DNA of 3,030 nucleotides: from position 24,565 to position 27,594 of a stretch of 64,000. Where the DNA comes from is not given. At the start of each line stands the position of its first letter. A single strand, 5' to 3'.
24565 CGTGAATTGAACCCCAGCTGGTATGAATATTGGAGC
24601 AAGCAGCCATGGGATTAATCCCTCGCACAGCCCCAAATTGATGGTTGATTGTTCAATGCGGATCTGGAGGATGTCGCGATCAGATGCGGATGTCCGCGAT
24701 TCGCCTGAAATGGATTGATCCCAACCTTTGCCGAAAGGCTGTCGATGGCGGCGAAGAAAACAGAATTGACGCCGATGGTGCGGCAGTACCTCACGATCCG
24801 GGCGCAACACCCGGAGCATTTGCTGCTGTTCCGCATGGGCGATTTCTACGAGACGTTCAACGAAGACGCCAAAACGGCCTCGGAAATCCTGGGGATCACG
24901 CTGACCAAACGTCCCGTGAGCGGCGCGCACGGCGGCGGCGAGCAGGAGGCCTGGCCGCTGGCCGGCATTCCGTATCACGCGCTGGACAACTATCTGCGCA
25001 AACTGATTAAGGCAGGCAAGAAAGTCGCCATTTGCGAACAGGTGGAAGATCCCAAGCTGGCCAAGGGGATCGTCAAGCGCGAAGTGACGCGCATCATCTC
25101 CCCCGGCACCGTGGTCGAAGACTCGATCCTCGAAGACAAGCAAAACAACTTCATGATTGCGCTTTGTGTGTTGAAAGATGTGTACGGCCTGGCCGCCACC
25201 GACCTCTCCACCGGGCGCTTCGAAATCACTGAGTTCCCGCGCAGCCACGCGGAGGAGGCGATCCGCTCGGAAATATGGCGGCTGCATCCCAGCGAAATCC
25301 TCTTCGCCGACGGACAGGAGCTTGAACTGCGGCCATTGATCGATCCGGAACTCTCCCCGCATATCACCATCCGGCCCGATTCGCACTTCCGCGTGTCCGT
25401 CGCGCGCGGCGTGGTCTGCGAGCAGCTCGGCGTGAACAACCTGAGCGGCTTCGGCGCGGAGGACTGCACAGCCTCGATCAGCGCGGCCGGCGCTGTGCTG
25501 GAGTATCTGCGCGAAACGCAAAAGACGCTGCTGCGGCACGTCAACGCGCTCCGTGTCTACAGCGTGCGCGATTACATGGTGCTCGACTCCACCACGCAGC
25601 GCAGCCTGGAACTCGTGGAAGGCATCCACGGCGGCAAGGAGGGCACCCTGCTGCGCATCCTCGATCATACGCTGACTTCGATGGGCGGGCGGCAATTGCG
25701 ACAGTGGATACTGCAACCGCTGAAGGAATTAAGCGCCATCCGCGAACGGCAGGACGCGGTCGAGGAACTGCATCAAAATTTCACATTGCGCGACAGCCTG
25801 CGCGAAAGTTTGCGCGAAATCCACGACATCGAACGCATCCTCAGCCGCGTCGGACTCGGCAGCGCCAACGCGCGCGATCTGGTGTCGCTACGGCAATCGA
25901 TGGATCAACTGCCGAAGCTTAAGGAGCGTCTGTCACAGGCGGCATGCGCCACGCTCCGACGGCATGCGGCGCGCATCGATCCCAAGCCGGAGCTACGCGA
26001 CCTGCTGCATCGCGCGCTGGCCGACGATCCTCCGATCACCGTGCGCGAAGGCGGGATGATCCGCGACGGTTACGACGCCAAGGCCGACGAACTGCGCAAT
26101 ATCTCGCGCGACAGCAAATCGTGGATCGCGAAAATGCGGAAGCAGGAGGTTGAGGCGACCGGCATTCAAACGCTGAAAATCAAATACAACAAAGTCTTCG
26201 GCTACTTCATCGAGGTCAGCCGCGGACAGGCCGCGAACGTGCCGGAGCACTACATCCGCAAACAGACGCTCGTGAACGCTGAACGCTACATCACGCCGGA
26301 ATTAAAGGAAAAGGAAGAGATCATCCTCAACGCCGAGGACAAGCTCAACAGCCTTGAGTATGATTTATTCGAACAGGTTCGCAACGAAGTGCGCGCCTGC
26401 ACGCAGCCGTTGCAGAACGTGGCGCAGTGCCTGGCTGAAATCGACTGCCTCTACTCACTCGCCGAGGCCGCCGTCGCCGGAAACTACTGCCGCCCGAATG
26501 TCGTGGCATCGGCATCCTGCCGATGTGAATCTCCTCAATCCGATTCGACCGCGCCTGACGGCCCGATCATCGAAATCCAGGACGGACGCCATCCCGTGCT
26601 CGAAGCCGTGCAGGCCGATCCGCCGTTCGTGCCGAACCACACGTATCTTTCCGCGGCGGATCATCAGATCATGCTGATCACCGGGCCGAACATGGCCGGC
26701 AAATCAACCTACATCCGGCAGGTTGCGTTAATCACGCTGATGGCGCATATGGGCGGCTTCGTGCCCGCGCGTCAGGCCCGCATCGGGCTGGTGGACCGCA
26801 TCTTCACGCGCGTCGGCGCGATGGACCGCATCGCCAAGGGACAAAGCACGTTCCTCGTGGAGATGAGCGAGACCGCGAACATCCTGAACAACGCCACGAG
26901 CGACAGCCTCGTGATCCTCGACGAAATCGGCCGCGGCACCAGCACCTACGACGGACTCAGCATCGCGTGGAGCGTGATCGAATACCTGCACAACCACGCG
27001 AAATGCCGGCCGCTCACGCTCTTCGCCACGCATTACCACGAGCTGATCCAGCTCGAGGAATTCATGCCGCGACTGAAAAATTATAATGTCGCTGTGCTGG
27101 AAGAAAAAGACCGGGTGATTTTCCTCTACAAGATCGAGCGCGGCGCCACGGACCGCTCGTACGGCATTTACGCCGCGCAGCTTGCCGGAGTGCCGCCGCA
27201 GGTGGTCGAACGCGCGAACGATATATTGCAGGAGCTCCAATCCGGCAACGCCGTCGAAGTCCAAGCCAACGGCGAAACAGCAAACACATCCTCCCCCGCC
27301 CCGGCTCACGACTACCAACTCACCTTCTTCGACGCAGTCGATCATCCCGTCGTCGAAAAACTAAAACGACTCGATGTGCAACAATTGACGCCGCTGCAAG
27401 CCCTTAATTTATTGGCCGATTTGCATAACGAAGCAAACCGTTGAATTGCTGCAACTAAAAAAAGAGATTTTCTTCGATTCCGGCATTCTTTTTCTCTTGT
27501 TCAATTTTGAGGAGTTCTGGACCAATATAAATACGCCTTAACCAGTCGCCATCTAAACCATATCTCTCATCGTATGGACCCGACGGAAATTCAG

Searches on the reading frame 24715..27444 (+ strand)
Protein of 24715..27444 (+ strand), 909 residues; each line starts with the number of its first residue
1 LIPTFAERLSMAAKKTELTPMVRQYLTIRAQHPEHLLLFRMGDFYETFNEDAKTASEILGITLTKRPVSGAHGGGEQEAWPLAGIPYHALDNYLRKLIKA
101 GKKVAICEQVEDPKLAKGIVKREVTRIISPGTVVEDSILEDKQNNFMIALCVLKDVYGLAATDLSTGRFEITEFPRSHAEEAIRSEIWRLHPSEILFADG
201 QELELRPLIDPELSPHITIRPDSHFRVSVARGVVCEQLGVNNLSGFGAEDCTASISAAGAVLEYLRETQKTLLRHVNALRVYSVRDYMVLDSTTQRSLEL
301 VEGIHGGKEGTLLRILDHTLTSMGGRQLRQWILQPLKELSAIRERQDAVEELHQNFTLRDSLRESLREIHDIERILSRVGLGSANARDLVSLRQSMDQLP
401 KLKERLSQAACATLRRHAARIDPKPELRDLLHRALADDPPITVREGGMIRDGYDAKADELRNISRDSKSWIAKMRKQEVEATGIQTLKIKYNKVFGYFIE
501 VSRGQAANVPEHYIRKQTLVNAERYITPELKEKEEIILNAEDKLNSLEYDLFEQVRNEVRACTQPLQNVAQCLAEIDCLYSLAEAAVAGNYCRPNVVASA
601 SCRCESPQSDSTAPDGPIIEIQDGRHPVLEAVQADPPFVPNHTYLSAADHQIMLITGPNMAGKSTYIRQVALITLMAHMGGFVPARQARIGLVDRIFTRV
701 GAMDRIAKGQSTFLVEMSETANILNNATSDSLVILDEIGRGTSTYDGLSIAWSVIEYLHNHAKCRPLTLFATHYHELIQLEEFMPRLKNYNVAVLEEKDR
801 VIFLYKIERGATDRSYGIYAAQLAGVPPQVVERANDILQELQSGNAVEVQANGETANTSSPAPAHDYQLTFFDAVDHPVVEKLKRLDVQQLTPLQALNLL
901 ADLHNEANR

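Call 14: search_protein_families(library=pfam, proteins=[window:24715-27444:+], max_evalue=0.0001)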
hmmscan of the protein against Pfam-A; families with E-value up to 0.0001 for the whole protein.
window:24715-27444:+ (909 aa): 5 families
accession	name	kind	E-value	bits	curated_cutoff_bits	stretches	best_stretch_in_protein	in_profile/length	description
PF00488.27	MutS_V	-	2.8e-85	285.5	30.2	1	653-842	1-188/188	MutS domain V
PF05192.23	MutS_III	-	1.3e-57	195.7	34.1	1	293-583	1-194/194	MutS domain III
PF01624.25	MutS_I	-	4e-42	143.4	20.6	1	19-136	1-112/113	MutS domain I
PF05190.23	MutS_IV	-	5.5e-30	103.9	22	1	452-542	1-91/92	MutS family domain IV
PF05188.22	MutS_II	-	6.9e-21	75.5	25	1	145-276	1-132/133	MutS domain II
